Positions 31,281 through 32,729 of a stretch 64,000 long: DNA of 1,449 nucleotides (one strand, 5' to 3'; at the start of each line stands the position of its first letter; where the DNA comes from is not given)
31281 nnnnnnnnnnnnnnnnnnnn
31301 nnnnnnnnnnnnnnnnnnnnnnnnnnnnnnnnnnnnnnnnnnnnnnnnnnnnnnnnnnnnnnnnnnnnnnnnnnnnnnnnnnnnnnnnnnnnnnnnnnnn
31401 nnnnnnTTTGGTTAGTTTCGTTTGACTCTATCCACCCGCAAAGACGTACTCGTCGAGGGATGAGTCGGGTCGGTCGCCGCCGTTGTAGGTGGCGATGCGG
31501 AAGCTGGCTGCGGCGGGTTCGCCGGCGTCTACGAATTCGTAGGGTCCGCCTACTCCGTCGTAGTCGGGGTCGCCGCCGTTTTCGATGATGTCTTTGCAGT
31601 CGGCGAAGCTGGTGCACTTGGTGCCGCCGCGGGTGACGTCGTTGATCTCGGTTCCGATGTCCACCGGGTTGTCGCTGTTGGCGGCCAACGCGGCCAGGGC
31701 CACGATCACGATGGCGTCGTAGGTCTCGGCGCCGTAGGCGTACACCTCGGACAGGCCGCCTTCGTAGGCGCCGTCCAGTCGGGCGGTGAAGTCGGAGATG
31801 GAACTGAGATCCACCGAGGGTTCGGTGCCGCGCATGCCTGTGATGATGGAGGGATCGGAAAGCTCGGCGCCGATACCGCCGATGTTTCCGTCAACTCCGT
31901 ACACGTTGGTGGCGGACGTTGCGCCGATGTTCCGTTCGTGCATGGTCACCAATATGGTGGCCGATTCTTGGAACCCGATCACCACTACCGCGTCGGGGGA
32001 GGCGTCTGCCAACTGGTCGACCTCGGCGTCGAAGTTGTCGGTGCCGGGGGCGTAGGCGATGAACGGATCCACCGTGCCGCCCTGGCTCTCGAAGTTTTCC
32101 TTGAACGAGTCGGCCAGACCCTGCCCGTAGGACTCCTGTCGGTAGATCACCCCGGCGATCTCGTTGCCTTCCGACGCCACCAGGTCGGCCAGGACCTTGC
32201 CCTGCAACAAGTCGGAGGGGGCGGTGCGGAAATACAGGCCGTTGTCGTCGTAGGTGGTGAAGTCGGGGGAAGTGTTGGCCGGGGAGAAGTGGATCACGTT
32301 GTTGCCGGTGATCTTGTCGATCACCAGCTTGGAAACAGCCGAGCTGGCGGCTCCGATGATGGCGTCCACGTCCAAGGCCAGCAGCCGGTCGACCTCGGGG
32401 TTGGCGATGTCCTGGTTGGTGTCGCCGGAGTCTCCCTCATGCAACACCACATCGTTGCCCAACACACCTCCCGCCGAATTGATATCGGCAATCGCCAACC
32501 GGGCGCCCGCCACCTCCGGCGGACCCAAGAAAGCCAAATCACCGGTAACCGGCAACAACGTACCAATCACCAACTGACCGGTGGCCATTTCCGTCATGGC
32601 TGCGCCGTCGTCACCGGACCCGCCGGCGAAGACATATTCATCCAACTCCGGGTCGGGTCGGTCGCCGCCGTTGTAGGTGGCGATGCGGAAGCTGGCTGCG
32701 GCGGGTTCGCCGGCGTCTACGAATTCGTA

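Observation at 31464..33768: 1117-bp perfect tandem duplication creating a two-domain LivJ-like substrate-binding protein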

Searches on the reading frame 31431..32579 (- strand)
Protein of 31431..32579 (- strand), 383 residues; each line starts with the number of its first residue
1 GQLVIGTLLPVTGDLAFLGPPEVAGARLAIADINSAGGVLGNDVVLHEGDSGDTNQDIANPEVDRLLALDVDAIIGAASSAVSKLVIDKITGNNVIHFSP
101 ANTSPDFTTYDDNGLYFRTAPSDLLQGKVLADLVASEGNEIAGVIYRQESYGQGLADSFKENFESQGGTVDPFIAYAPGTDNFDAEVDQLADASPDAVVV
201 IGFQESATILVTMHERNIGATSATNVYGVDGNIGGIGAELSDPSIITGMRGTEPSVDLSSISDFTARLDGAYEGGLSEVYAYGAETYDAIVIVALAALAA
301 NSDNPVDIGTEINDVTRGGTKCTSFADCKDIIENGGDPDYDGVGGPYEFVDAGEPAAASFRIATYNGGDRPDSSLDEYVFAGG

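Call 23: search_solved_structures(query=window:31431-32579:-, show_alignments=2, max_evalue=0.00001)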
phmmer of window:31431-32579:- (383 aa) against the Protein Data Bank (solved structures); distinct sequences matched with E-value up to 0.00001: 20.
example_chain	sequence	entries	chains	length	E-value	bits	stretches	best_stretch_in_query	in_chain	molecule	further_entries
4n0q_A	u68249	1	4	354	9.1e-22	81.3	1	3-217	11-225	Leu/Ile/Val-binding protein homolog 3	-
4gnr_A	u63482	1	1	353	7.8e-18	68.4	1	5-325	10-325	ABC transporter substrate-binding protein-branched chain amino acid transport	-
3ipc_A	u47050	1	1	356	1.6e-15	60.7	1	4-309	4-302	ABC transporter, substrate binding protein (Amino acid)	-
3ip5_A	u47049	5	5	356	8.8e-15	58.3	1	4-309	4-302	ABC transporter, substrate binding protein (Amino acid)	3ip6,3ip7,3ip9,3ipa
4mlc_A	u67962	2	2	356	8.2e-14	55.1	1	22-189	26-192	Extracellular ligand-binding receptor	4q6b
3hut_A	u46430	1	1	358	4.6e-13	52.7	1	3-298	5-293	putative branched-chain amino acid ABC transporter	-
1usg_A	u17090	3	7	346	5.9e-13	52.3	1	10-229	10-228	LEUCINE-SPECIFIC BINDING PROTEIN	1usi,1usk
2lbp_A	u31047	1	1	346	5.7e-12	49.1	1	10-229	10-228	LEUCINE-BINDING PROTEIN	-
1z15_A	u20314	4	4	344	7.1e-12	48.8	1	10-206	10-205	Leu/Ile/Val-binding protein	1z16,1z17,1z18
2liv_A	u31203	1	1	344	8e-12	48.6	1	10-206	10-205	LEUCINE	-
8z0g_A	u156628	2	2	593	5.8e-10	42.5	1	13-206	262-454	Leu/Ile/Val-binding protein,Leu/Ile/Val-binding protein,mNeonGreen | NeIle,Leu/Ile/Val-binding protein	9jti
3td9_A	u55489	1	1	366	8.9e-09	38.6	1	5-223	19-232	Branched chain amino acid ABC transporter, periplasmic amino acid-binding protein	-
3ks9_A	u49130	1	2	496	1.1e-06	31.6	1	72-231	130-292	Metabotropic glutamate receptor 1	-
1ewk_A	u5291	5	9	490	1.9e-06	30.9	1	72-231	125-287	METABOTROPIC GLUTAMATE RECEPTOR SUBTYPE 1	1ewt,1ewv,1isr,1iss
8q52_A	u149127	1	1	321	3.6e-06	30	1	10-133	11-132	Leucine-specific-binding protein,Chemotaxis protein CheY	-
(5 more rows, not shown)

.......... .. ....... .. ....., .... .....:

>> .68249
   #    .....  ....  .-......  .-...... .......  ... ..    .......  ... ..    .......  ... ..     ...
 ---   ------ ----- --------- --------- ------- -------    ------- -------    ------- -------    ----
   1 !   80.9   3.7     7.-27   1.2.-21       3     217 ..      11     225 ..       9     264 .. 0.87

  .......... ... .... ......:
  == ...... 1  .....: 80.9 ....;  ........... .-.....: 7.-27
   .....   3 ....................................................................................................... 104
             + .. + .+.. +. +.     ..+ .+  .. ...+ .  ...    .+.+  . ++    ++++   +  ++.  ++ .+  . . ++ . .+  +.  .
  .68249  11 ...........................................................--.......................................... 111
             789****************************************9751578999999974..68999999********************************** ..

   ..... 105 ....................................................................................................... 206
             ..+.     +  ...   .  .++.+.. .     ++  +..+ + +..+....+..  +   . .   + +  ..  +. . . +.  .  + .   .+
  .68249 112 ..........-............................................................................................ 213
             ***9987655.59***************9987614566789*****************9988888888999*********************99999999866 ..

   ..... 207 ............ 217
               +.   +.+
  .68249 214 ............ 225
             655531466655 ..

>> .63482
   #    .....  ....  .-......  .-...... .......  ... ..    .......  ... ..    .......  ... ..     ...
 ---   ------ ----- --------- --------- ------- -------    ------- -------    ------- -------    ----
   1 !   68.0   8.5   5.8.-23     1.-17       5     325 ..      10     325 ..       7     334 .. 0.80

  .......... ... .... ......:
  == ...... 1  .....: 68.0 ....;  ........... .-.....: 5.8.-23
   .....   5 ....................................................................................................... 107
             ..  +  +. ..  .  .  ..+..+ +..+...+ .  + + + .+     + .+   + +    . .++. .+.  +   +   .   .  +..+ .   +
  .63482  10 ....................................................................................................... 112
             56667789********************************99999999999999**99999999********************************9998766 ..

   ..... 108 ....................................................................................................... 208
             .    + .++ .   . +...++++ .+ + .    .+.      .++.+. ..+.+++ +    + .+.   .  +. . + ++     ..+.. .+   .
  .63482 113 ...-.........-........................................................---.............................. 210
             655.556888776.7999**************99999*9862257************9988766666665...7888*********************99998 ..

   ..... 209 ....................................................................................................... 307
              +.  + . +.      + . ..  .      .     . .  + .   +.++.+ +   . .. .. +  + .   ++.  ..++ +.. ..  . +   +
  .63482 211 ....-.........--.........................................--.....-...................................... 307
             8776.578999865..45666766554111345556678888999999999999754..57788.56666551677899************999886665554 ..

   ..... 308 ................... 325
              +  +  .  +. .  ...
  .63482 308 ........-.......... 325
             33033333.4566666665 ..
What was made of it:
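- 31464..32580 (-): Repeat copy encoding binding domain 2 (C-terminal). PDB sequence matches to Leu/Ile/Val-binding proteins: 4n0q 9e-22, 4gnr 8e-18, LivK 1usg 6e-13, LivJ 1z15 7e-12 (call 23).
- On Type I periplasmic-binding-protein fold, LivJ-like (Pfam Peripla_BP_6 / ANF_receptor; cluster B SBP): 4n0q 9e-22, 4gnr 8e-18, 3ipc 2e-15, LivK 1usg 6e-13, LivJ 1z15 7e-12 (call 23).
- Closest known: LivJ/LivK of Escherichia coli and other cluster-B. Same: These are the best solved-structure matches by sequence (call 23). The motifs around SPANTSP, YFRT and SYGQG align with the corresponding segments of 4n0q (call 23).
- The closest solved relatives are Leu/Ile/Val-binding proteins (call 23).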

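Call 28: search_protein_representatives(protein=window:31431-32579:-)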
Query: 383 residues. Proteins with E-value up to 0.001 (for the whole library): 12306; up to 1e-10: 4105; up to 1e-30: 639. The best 150 are listed.
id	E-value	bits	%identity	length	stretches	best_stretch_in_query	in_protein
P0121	9.8e-137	472.9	62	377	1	8-382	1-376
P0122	9.6e-130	449.9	93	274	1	1-226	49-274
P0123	1.4e-122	426.3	71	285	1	95-381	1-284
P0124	2.3e-120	419.0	74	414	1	1-273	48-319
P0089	5.9e-119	414.4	59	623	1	1-381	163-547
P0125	4.9e-118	411.3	41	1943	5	4-192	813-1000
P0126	5.2e-115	401.4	38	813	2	2-370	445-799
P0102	1.0e-112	393.9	55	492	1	1-380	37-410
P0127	1.4e-107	376.9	55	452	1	1-370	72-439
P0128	1.1e-106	374.0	50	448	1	2-379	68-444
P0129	1.8e-104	366.7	51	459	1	1-381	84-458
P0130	9.5e-104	364.3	82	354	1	48-259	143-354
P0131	9.3e-100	351.2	53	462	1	1-368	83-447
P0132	6.6e-99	348.4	51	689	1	1-377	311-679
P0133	8.3e-97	341.5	50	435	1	1-381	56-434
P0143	2.9e-83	296.9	47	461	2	1-238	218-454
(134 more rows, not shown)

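Call 52: find_homologous_proteins(query=P0143)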
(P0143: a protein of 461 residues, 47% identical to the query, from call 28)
Query P0143 (461 aa): 7771 proteins with E <= 0.001 among 8000 candidates; the best 120 are listed.
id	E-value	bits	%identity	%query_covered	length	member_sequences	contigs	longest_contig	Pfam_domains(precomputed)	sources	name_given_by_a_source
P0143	1.6e-290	982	100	100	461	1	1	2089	PF01094.35,PF13407.13,PF13433.13,PF13458.13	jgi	jgi:ABC-type branched-subunit amino acid transport system substrate-binding protein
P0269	2.1e-259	879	91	100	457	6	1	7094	PF01094.35,PF13407.13,PF13433.13,PF13458.13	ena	-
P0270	3.6e-258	875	90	100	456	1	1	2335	PF01094.35,PF13407.13,PF13433.13,PF13458.13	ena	-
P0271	6.9e-257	871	89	100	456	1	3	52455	PF01094.35,PF13407.13,PF13433.13,PF13458.13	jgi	jgi:ABC-type branched-subunit amino acid transport system substrate-binding protein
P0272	7.8e-256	867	89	100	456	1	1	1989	PF01094.35,PF13407.13,PF13433.13,PF13458.13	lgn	-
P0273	4.8e-253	858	90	100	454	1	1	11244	PF01094.35,PF13407.13,PF13433.13,PF13458.13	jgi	jgi:ABC-type branched-subunit amino acid transport system substrate-binding protein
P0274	6.4e-253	858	89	100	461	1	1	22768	PF01094.35,PF13433.13,PF13458.13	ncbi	ncbi:MAG TPA: ABC transporter substrate-binding protein [Iamia sp.]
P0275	1.2e-250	850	90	91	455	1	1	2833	PF01094.35,PF13433.13,PF13458.13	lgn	-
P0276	1.2e-249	847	88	100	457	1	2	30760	PF01094.35,PF13407.13,PF13433.13,PF13458.13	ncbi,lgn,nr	ncbi:MAG TPA: ABC transporter substrate-binding protein [Iamia sp.]|nr:ABC transporter substrate-bin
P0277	2.7e-249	846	88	100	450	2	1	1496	PF01094.35,PF13407.13,PF13433.13,PF13458.13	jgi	-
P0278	2.2e-247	839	87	100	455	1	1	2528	PF01094.35,PF13433.13,PF13458.13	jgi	jgi:ABC-type branched-subunit amino acid transport system substrate-binding protein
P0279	6.8e-246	835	86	100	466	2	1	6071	PF01094.35,PF13407.13,PF13433.13,PF13458.13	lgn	-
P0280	3.5e-240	816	84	100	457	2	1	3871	PF01094.35,PF13407.13,PF13433.13,PF13458.13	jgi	jgi:ABC-type branched-subunit amino acid transport system substrate-binding protein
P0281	5.0e-238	809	83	100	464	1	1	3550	PF01094.35,PF13433.13,PF13458.13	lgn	-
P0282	1.4e-232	791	88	87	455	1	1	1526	PF01094.35,PF13433.13,PF13458.13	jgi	jgi:hypothetical protein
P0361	1.5e-159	550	59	99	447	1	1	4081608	PF01094.35,PF13433.13,PF13458.13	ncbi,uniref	ncbi:ABC transporter substrate-binding protein [Actinospongicola halichondriae]|uniref:ABC transport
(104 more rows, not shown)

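Call 53: find_encoding_contigs(protein=P0361, flank=7000, max_places=1)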
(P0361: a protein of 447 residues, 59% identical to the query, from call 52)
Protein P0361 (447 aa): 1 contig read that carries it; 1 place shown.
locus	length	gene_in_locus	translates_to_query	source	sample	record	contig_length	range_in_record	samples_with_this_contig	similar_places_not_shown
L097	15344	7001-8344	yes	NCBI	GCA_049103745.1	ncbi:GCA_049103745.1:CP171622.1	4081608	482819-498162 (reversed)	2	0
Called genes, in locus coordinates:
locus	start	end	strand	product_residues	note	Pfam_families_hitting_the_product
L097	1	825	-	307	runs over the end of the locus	PF03405:FA_desaturase_2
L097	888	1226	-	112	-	PF00543:P-II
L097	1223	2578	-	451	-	PF00890:FAD_binding_2 (faint), PF07992:Pyr_redox_2, PF13450:NAD_binding_8 (faint), PF13738:Pyr_redox_3 (faint), PF00070:Pyr_redox, PF02852:Pyr_redox_dim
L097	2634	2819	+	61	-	-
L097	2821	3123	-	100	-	-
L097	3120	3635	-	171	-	-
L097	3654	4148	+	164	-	PF04248:NTP_transf_9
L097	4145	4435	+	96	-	-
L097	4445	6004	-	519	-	PF00501:AMP-binding, PF13193:AMP-binding_C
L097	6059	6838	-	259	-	-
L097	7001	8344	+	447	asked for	PF13433:Peripla_BP_5, PF13458:Peripla_BP_6, PF01094:ANF_receptor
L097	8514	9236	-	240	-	PF00005:ABC_tran, PF13304:AAA_21 (weak)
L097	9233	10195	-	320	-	PF00005:ABC_tran, PF13304:AAA_21 (faint), PF12399:BCA_ABC_TP_C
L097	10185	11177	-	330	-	PF02653:BPD_transp_2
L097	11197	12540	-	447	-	PF02653:BPD_transp_2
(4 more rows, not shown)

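Call 62: search_protein_families(library=ncbifam, proteins=[window:31431-32579:-, P0361], max_evalue=0.00001)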
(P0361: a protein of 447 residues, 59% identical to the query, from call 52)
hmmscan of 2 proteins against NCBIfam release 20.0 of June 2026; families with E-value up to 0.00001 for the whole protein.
window:31431-32579:- (383 aa): 2 families
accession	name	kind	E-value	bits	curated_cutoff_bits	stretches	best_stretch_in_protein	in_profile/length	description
NF011933.0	PRK15404.1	subfamily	1.7e-20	73.4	477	1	5-218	29-242/370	high-affinity branched-chain amino acid ABC transporter substrate-binding protein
TIGR03669.1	urea_ABC_arch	equivalog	7.6e-09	35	494.8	1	5-201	3-195/375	urea ABC transporter substrate-binding protein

P0361 (447 aa): 2 families
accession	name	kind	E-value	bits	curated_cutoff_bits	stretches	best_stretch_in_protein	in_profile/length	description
NF011933.0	PRK15404.1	subfamily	1.1e-13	51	477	1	206-373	27-193/370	high-affinity branched-chain amino acid ABC transporter substrate-binding protein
TIGR03669.1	urea_ABC_arch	equivalog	3.1e-08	33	494.8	1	207-285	2-80/375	urea ABC transporter substrate-binding protein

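Call 64: predict_structure(alignment_id=A3)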
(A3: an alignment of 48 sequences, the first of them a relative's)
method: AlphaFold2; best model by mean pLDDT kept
length: 447 residues; sequences in the alignment: 48
mean_pLDDT: 84.3   pTM: 0.82
mean pLDDT of the five models: 84.3, 83.9, 83.1, 82.1, 78.0
residues with pLDDT >= 90: 244; 70-90: 134; 50-70: 30; < 50: 39
segments of 3 or more residues with pLDDT < 50: 1-5, 16-48
pLDDT, mean of each block of 10 residues (from residue 1): 48 49 33 33 43 91 89 96 88 98 97 92 95 97 88 85 91 89 84 91 97 79 91 98 98 80 92 93 65 94 75 86 74 94 97 86 95 97 93 96 90 94 96 78 73
secondary structure, 60 per line:
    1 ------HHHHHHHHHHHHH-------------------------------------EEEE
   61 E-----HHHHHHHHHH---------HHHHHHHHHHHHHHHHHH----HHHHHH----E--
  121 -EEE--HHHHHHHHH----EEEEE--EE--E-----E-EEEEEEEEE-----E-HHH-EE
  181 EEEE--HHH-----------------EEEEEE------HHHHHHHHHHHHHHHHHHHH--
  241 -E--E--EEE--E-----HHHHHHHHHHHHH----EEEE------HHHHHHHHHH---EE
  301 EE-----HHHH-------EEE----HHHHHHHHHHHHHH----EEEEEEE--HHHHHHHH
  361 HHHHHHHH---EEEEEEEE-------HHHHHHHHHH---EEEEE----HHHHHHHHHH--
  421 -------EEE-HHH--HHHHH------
elements in order: H7-19 E57-61 H67-76 H86-103 H108-113 E122-124 H127-135 E140-144 E159-167 E179-184 E207-212 H219-238 E248-250 H259-271 E276-279 H286-295 E299-302 H308-311 E319-321 H326-339 E344-350 H353-368 E372-379 H387-396 E400-404 H409-418 E428-430 H437-441

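Call 66: fold_search(model_id=the predicted structure, library=pdb)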
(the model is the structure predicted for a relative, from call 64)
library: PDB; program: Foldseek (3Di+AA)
matches with E <= 10: 1771; with E <= 0.001: 907
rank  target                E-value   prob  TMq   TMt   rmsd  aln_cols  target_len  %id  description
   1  3i09_A                9.7e-13  1.00  0.42  0.49   3.6       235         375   20  CRYSTAL STRUCTURE OF A PERIPLASMIC BINDING PROTEIN (BMA2936) FROM BURKHOLDERIA MALLEI AT 1.80 A RESOLUTION (released 2009-07-21)
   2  4evs                  1.8e-12  1.00  0.43  0.51   3.7       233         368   16  Crystal structure of ABC transporter from R. palustris - solute binding protein (RPA0985) in complex with 4-hydroxybenzo (released 2012-05-23)
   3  4n0q_A                2.0e-12  1.00  0.45  0.57   3.2       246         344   26  Crystal Structure of an ABC transporter, substrate-binding protein from Brucella melitensis 16M in complex with L-Leuc (released 2013-11-06)
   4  4n0q_B                5.5e-12  1.00  0.46  0.58   3.3       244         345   25  Crystal Structure of an ABC transporter, substrate-binding protein from Brucella melitensis 16M in complex with L-Leuc (released 2013-11-06)
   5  3n0w_A                5.5e-12  1.00  0.40  0.47   4.1       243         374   21  Crystal structure of a branched chain amino acid ABC transporter periplasmic ligand-binding protein (Bxe_C0949) from B (released 2010-06-02)
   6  4ey3                  9.5e-12  1.00  0.42  0.50   4.1       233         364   20  Crystal structure of solute binding protein of ABC transporter in complex with p-hydroxybenzoic acid (released 2012-05-30)
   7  3hut                  1.1e-11  1.00  0.39  0.48   4.7       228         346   25  Crystal structure of a putative branched-chain amino acid ABC transporter from Rhodospirillum rubrum (released 2009-06-30)
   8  4eyg_A                1.4e-11  1.00  0.42  0.50   4.1       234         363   20  Crystal structure of solute binding protein of ABC transporter from Rhodopseudomonas palustris BisB5 in complex with v (released 2012-05-30)
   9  4gnr                  2.0e-11  1.00  0.44  0.55   3.0       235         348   28  1.0 Angstrom resolution crystal structure of the branched-chain amino acid transporter substrate binding protein LivJ fr (released 2012-09-05)
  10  4eyg_B                2.1e-11  1.00  0.40  0.48   4.3       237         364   18  Crystal structure of solute binding protein of ABC transporter from Rhodopseudomonas palustris BisB5 in complex with v (released 2012-05-30)
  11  4q6w_B                2.6e-11  1.00  0.47  0.55   3.3       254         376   22  Crystal Structure of Periplasmic Binding Protein type 1 from Bordetella pertussis Tohama I complexed with 3-Hydroxy Be (released 2014-07-02)
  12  4zpj                  5.4e-11  1.00  0.44  0.52   3.1       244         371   22  ABC transporter substrate-binding protein from Sphaerobacter thermophilus (released 2015-05-20)
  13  3td9                  5.8e-11  1.00  0.44  0.55   3.4       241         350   24  Crystal structure of a Leucine binding protein LivK (TM1135) from Thermotoga maritima MSB8 at 1.90 A resolution (released 2011-09-07)
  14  7ylt_D                5.8e-11  1.00  0.42  0.51   3.4       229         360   18  Structure of a bacteria protein (released 2023-06-14)
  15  3i45                  6.9e-11  1.00  0.43  0.50   3.2       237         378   23  CRYSTAL STRUCTURE OF putative twin-arginine translocation pathway signal protein from Rhodospirillum rubrum Atcc 11170 (released 2009-07-14)
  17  3ipc                  2.0e-10  1.00  0.45  0.56   3.2       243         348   25  Structure of ATU2422-GABA F77A mutant receptor in complex with leucine (released 2010-07-14)
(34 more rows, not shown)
